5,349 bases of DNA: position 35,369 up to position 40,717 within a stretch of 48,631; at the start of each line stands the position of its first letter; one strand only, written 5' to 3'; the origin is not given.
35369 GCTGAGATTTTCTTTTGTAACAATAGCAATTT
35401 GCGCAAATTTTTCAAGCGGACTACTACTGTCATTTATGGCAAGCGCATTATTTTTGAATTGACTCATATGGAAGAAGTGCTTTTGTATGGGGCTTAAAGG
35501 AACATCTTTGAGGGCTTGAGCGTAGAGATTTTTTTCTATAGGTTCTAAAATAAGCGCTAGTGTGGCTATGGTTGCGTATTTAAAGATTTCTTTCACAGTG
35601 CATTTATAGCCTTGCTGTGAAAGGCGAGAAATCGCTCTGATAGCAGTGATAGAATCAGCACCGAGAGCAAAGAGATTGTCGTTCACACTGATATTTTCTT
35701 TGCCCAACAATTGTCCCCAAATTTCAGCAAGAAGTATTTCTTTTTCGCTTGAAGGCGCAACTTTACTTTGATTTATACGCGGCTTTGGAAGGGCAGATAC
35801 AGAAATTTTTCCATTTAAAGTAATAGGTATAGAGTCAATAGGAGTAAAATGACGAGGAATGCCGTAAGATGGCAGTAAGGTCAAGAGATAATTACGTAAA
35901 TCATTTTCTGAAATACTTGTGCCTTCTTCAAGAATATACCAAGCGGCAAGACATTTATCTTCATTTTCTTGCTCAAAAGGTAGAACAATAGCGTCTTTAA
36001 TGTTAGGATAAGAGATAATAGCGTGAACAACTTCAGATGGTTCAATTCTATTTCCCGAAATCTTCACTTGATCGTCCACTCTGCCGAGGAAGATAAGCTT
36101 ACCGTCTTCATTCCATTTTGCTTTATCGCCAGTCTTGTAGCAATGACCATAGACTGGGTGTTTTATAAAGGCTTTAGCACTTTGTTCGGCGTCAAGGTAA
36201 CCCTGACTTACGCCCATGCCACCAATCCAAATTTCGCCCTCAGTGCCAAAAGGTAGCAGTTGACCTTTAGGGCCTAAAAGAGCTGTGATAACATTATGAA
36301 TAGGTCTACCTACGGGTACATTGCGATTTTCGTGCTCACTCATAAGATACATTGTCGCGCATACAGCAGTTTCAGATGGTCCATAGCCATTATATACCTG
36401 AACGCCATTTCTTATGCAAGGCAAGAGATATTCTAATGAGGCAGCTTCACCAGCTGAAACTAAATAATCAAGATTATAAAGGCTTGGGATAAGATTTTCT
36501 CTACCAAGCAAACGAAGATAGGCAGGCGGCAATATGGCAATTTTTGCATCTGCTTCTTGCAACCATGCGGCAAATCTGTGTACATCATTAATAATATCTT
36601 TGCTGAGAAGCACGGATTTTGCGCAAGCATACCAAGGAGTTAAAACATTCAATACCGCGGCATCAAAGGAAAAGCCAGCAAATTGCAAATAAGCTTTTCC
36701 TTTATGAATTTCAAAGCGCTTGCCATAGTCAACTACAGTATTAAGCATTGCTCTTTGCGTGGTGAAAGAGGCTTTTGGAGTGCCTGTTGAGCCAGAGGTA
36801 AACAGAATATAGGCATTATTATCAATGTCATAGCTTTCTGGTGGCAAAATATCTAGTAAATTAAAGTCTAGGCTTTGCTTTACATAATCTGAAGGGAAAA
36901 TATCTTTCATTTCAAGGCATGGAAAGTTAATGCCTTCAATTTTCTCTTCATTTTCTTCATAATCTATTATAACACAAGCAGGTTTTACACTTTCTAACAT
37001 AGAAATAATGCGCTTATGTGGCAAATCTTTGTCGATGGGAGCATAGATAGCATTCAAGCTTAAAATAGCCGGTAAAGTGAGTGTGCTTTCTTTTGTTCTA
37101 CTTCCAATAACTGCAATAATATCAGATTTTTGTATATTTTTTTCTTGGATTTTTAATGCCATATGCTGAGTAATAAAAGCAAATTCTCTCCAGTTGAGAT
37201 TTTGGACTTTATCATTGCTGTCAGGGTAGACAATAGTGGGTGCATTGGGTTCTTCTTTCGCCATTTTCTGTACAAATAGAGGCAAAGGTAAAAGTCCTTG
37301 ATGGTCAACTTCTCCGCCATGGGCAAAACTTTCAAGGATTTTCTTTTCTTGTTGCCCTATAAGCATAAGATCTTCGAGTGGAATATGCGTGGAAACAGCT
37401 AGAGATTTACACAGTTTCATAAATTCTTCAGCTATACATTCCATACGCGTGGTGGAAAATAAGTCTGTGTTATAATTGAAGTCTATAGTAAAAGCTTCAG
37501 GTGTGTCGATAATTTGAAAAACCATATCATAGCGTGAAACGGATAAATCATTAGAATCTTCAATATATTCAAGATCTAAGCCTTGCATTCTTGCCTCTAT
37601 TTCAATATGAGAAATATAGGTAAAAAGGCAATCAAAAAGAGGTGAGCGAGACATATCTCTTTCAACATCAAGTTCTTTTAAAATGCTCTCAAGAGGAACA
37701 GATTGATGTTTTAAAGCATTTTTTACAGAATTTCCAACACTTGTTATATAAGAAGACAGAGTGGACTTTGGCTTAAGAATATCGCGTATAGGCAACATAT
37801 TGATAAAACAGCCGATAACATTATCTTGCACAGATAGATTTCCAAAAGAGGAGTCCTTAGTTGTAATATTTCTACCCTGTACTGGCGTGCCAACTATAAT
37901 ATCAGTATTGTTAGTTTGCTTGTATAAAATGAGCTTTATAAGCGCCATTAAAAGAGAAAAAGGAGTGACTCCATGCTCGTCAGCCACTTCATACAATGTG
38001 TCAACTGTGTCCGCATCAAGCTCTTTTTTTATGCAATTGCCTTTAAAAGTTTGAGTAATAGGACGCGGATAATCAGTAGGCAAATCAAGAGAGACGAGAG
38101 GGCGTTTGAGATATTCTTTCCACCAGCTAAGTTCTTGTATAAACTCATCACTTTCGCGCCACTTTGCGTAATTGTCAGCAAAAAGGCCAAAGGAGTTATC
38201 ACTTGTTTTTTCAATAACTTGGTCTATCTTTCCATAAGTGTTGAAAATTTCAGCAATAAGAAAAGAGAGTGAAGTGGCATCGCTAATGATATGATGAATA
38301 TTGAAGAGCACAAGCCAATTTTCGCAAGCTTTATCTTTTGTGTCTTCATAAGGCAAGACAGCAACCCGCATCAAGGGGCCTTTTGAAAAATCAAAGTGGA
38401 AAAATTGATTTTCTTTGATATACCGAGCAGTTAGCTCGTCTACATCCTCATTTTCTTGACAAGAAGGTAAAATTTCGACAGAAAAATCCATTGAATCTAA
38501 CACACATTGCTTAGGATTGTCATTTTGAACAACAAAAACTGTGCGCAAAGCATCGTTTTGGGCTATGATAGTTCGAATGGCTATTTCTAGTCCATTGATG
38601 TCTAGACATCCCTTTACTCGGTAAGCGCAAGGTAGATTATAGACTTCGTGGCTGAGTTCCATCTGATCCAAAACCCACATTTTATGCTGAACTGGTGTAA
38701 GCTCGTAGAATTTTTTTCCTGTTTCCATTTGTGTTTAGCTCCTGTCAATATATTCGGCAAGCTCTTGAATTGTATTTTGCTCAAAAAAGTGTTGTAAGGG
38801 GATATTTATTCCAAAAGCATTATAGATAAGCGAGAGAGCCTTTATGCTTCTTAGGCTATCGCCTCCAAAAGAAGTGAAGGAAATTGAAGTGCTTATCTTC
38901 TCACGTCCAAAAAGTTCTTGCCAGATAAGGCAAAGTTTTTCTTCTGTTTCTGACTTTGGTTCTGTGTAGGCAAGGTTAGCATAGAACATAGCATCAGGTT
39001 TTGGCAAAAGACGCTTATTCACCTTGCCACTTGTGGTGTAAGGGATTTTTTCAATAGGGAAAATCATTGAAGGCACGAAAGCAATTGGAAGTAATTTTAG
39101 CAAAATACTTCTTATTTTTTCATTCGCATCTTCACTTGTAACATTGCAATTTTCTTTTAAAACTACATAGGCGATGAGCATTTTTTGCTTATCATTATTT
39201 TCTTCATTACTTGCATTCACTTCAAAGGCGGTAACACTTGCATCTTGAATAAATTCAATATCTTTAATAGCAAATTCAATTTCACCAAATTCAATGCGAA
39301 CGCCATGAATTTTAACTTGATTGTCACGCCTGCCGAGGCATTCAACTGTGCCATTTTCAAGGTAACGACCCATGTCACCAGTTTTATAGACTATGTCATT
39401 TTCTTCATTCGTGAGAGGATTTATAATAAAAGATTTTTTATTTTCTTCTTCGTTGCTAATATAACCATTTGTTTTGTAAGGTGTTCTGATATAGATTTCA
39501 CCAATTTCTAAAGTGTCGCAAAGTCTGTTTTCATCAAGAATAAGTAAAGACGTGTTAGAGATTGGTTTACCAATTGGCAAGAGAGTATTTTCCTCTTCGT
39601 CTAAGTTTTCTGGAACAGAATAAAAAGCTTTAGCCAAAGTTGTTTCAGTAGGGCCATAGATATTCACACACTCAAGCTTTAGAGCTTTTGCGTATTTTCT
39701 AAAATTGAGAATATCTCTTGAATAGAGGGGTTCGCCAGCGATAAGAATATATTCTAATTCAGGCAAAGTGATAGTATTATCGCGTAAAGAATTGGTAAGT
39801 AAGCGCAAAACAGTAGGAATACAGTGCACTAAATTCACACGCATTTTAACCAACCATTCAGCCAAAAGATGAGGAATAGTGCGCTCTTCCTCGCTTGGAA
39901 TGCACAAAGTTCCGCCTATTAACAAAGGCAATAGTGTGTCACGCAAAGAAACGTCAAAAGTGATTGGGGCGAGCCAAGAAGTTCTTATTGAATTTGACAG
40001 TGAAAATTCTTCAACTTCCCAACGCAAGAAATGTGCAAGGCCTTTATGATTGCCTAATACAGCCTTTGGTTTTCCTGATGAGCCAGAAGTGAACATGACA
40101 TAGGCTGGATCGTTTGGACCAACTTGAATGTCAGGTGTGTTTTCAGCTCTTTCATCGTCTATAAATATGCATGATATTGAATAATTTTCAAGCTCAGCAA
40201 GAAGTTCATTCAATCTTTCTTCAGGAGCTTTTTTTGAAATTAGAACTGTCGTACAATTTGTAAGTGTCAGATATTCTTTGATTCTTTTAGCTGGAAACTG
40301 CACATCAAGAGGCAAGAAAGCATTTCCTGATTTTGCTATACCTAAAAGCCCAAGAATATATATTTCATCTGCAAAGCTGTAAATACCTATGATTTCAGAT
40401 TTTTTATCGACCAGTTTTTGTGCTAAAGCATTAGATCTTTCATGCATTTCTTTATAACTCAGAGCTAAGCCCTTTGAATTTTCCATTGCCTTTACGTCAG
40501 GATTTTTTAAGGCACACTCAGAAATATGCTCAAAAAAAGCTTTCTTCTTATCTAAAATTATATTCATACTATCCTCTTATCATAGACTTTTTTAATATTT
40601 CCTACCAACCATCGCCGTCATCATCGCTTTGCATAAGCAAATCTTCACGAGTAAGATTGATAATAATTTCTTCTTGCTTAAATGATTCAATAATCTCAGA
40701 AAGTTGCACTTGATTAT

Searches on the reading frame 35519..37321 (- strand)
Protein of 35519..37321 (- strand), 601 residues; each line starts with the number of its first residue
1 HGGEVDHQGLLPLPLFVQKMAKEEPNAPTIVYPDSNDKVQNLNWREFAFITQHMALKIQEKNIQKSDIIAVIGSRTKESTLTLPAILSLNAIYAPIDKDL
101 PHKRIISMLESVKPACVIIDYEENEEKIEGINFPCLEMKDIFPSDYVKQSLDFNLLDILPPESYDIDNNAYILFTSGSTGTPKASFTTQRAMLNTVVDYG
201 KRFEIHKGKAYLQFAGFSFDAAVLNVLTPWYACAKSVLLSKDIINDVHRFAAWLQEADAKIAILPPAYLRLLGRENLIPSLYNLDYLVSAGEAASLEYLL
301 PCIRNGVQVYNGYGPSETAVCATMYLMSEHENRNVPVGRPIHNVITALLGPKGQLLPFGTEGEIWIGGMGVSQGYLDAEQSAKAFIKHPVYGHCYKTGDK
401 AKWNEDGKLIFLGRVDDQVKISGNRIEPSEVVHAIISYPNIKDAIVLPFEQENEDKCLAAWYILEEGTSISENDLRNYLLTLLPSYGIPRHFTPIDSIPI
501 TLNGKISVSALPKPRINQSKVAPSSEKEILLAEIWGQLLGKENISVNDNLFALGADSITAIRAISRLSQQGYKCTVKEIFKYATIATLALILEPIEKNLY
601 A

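Call 37: search_protein_families(library=ncbifam, proteins=[window:35519-37321:-], max_evalue=0.00001)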
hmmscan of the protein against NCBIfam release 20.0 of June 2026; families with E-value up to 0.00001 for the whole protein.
window:35519-37321:- (601 aa): 99 families (the best 25 are shown)
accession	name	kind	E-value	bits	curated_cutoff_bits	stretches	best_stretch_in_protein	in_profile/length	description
NF004282.0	PRK05691.1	subfamily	8.6e-91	304.1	4090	2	40-518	1155-1629/4334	non-ribosomal peptide synthase/polyketide synthase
NF047350.1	aureusi_NRPS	equivalog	1.3e-90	304.2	2500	1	40-591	1458-1989/2373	aureusimine non-ribosomal peptide synthetase AusA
TIGR01733.1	AA-adenyl-dom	subfamily_domain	4.7e-88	295.7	317.4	1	51-446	9-409/409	amino acid adenylation domain-containing protein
NF038078.1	NRPS_MxcG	equivalog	4.2e-80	269.5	2300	1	19-595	464-1044/1442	myxochelin non-ribosomal peptide synthetase MxcG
NF041803.1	NRPS_SolG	exception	2.3e-75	254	2200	1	40-589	585-1152/1163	solanimycin non-ribosomal peptide synthetase SolG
NF003417.0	PRK04813.1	subfamily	7.3e-61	206.2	476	1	17-511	9-499/505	D-alanine--poly(phosphoribitol) ligase subunit DltA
NF007605.2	PRK10252.1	equivalog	2.5e-58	197.5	2400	1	16-593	459-1042/1292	enterobactin non-ribosomal peptide synthetase EntF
TIGR01734.1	D-ala-DACP-lig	equivalog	1.7e-55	188.5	559.85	1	17-511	6-498/504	D-alanine--poly(phosphoribitol) ligase subunit DltA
NF004837.0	PRK06187.1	subfamily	1.8e-48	165.1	476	1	16-511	13-518/531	long-chain-fatty-acid--CoA ligase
TIGR01923.1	menE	equivalog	9e-46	156.6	330.15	1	44-508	2-439/442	o-succinylbenzoate--CoA ligase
NF052269.1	Staph_lig_FadD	equivalog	3.6e-40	137.7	650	1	38-511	24-489/499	long-chain-fatty-acid--CoA ligase FadD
TIGR03098.1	ligase_PEP_1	hypoth_equivalog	1e-38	133.1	592.35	1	18-511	7-514/517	acyl-CoA ligase (AMP-forming), exosortase A system-associated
NF004511.1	PRK05852.1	equivalog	6.4e-37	127.3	650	1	17-509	5-498/505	FadD7 family fatty acid--CoA ligase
TIGR03443.1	alpha_am_amid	equivalog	2.9e-36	124.3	1030.1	3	473-595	784-920/1390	L-aminoadipate-semialdehyde dehydrogenase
NF052580.1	Str24CoAsynCasG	equivalog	3.5e-32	111.5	750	1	44-506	68-541/548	steroid-24-oyl-CoA synthetase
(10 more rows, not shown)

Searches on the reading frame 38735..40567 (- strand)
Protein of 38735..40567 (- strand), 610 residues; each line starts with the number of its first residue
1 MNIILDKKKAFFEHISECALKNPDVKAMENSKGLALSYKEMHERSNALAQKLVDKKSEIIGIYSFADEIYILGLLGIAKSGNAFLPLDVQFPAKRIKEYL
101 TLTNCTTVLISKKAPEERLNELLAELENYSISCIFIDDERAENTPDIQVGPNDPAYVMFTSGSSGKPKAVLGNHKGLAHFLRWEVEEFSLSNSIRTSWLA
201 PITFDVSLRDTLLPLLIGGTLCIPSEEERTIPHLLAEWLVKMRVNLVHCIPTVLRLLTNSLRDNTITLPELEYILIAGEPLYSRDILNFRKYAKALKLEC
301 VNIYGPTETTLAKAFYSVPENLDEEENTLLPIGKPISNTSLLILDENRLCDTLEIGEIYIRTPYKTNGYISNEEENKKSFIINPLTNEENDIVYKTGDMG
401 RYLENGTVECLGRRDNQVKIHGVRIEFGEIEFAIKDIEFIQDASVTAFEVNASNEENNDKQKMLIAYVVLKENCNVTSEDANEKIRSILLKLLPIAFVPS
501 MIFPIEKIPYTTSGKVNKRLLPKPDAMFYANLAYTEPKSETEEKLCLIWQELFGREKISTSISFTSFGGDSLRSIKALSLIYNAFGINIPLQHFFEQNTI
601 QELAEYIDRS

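Call 7: search_protein_families(library=pfam, proteins=[window:38738-40567:-], max_evalue=0.001)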
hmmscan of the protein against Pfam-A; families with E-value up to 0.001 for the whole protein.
window:38738-40567:- (610 aa): 2 families
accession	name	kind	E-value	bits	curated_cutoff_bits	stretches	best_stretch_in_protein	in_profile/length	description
PF00501.34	AMP-binding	-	1.2e-56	192.7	29.9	1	18-369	4-383/384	AMP-binding enzyme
PF00550.31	PP-binding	-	1.1e-11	45.2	20.8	1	543-607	1-67/67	Phosphopantetheine attachment site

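Call 10: find_encoding_contigs(protein=window:38735-40567:-, flank=10000, max_places=6)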
Protein window:38735-40567:- (610 aa): no gene with exactly this product is on record in the collection.

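Call 37: search_protein_families(library=ncbifam, proteins=[window:38738-40567:-], max_evalue=0.00001)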
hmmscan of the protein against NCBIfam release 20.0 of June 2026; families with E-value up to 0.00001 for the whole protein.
window:38738-40567:- (610 aa): 87 families (the best 25 are shown)
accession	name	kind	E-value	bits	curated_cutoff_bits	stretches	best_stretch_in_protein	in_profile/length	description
TIGR01733.1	AA-adenyl-dom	subfamily_domain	1.9e-100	336.6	317.4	1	37-445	1-409/409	amino acid adenylation domain-containing protein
NF004282.0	PRK05691.1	subfamily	8.8e-86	287.5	4090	2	256-608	3970-4309/4334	non-ribosomal peptide synthase/polyketide synthase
TIGR03443.1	alpha_am_amid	equivalog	7.4e-83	278.7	1030.1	2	138-609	401-919/1390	L-aminoadipate-semialdehyde dehydrogenase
NF041803.1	NRPS_SolG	exception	5.8e-81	272.5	2200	1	23-605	575-1153/1163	solanimycin non-ribosomal peptide synthetase SolG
NF047350.1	aureusi_NRPS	equivalog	3.9e-79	266.1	2500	1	19-608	1444-1991/2373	aureusimine non-ribosomal peptide synthetase AusA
NF003417.0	PRK04813.1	subfamily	8.9e-71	238.9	476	1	11-521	5-499/505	D-alanine--poly(phosphoribitol) ligase subunit DltA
TIGR01734.1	D-ala-DACP-lig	equivalog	7.6e-69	232.6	559.85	1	12-521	3-498/504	D-alanine--poly(phosphoribitol) ligase subunit DltA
NF007605.2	PRK10252.1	equivalog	1.2e-65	221.8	2400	1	14-605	459-1039/1292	enterobactin non-ribosomal peptide synthetase EntF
NF038078.1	NRPS_MxcG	equivalog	7.9e-65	218.9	2300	1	9-609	456-1043/1442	myxochelin non-ribosomal peptide synthetase MxcG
NF004837.0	PRK06187.1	subfamily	2e-42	145.2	476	1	16-521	15-518/531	long-chain-fatty-acid--CoA ligase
NF052269.1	Staph_lig_FadD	equivalog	6.8e-36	123.6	650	1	25-521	17-489/499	long-chain-fatty-acid--CoA ligase FadD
TIGR03098.1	ligase_PEP_1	hypoth_equivalog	8.5e-34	116.9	592.35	1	15-521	6-514/517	acyl-CoA ligase (AMP-forming), exosortase A system-associated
NF005797.0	PRK07638.1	equivalog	3.1e-30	105.1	518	1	15-519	7-473/487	acyl-CoA synthetase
TIGR01923.1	menE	equivalog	3.4e-26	92.1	330.15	1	37-518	1-439/442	o-succinylbenzoate--CoA ligase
NF005307.0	PRK06839.1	equivalog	4.6e-25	88.2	748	1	22-521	15-489/496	o-succinylbenzoate--CoA ligase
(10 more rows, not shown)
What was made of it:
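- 38735..40567 (-): Stand-alone A-T protein (610 aa). It probably completes the module opened by the C domain that ends the 2656-aa protein. Calls 7 and 37.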

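Call 48: find_homologous_proteins(query=window:38735-40567:-, max_evalue=1e-30)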
Query window:38735-40567:- (610 aa): 1332 proteins with E <= 1e-30 among 8000 candidates; the best 120 are listed.
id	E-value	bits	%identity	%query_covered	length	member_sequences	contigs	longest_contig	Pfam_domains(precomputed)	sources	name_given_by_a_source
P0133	0.0e+0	1364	100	100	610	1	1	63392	PF00550.32,PF00501.35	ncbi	-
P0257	1.3e-143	498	43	95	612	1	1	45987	PF00550.32,PF00501.35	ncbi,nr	ncbi:MAG: non-ribosomal peptide synthetase [Colwellia sp.]|nr:non-ribosomal peptide synthetase [Colw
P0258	1.2e-137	478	42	97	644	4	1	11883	PF00550.32,PF00501.35,PF13193.13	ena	-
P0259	1.3e-137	478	40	98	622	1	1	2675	PF00550.32,PF00501.35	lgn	-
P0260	5.7e-132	459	40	97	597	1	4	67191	PF00550.32,PF00501.35,PF13193.13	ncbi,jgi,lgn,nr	ncbi:MAG: non-ribosomal peptide synthetase [Lentisphaerae bacterium]|nr:non-ribosomal peptide synthe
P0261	3.2e-131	457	40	94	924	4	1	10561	PF00668.26,PF00550.32,PF00501.35,PF13193.13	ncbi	ncbi:MAG: amino acid adenylation domain-containing protein, partial [Methylobacter sp.]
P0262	1.6e-128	448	41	94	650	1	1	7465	PF00668.26,PF00550.32,PF00501.35,PF13193.13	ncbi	ncbi:MAG: amino acid adenylation domain-containing protein, partial [Methylobacter sp.]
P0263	3.6e-127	444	38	98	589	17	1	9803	PF00550.32,PF00501.35,PF13193.13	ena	-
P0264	2.1e-126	441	38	97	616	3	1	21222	PF00550.32,PF00501.35,PF13193.13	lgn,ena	-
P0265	3.0e-126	441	39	99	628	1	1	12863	PF00550.32,PF00501.35,PF13193.13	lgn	-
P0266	5.2e-126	440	38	98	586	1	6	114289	PF00550.32,PF00501.35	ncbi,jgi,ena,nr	ncbi:MAG: non-ribosomal peptide synthetase [Verrucomicrobia bacterium]|jgi:amino acid adenylation do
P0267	2.2e-124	434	38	97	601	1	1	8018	PF00550.32,PF00501.35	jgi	-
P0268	1.8e-122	428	40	98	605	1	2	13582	PF00550.32,PF00501.35,PF13193.13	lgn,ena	-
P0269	5.2e-122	427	38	98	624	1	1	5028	PF00550.32,PF00501.35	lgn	-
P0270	1.8e-121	425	37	98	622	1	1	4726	PF00550.32,PF00501.35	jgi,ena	-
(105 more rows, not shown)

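Call 49: find_encoding_contigs(protein=P0257, flank=10000, max_places=1)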
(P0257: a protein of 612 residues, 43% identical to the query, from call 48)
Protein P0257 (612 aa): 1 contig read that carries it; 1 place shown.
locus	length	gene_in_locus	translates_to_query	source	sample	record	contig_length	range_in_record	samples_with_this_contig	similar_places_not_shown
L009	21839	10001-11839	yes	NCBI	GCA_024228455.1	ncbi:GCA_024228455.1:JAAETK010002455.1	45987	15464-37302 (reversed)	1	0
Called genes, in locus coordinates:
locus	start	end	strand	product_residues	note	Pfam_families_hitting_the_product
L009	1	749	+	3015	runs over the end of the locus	PF00109:ketoacyl-synt, PF02801:Ketoacyl-synt_C, PF16197:KAsynt_C_assoc, PF22621:CurL-like_PKS_C, PF00698:Acyl_transf_1, PF00550:PP-binding, PF00202:Aminotran_3, PF18558:HTH_51, +11 more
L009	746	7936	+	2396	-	PF00109:ketoacyl-synt, PF02801:Ketoacyl-synt_C, PF16197:KAsynt_C_assoc, PF22621:CurL-like_PKS_C, PF22336:RhiE-like_linker, PF00698:Acyl_transf_1, PF21394:Beta-ketacyl_N, PF08241:Methyltransf_11, +11 more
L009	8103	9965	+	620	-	PF13522:GATase_6, PF13537:GATase_7, PF12481:DUF3700 (weak), PF00733:Asn_synthase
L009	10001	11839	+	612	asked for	PF00501:AMP-binding, PF00550:PP-binding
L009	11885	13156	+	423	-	PF00291:PALP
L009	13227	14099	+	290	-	PF02310:B12-binding (faint)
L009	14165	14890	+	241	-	PF04055:Radical_SAM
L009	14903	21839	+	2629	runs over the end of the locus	PF00668:Condensation, PF00501:AMP-binding, PF13193:AMP-binding_C, PF00550:PP-binding, PF00668:Condensation, PF00501:AMP-binding, PF00550:PP-binding, PF00668:Condensation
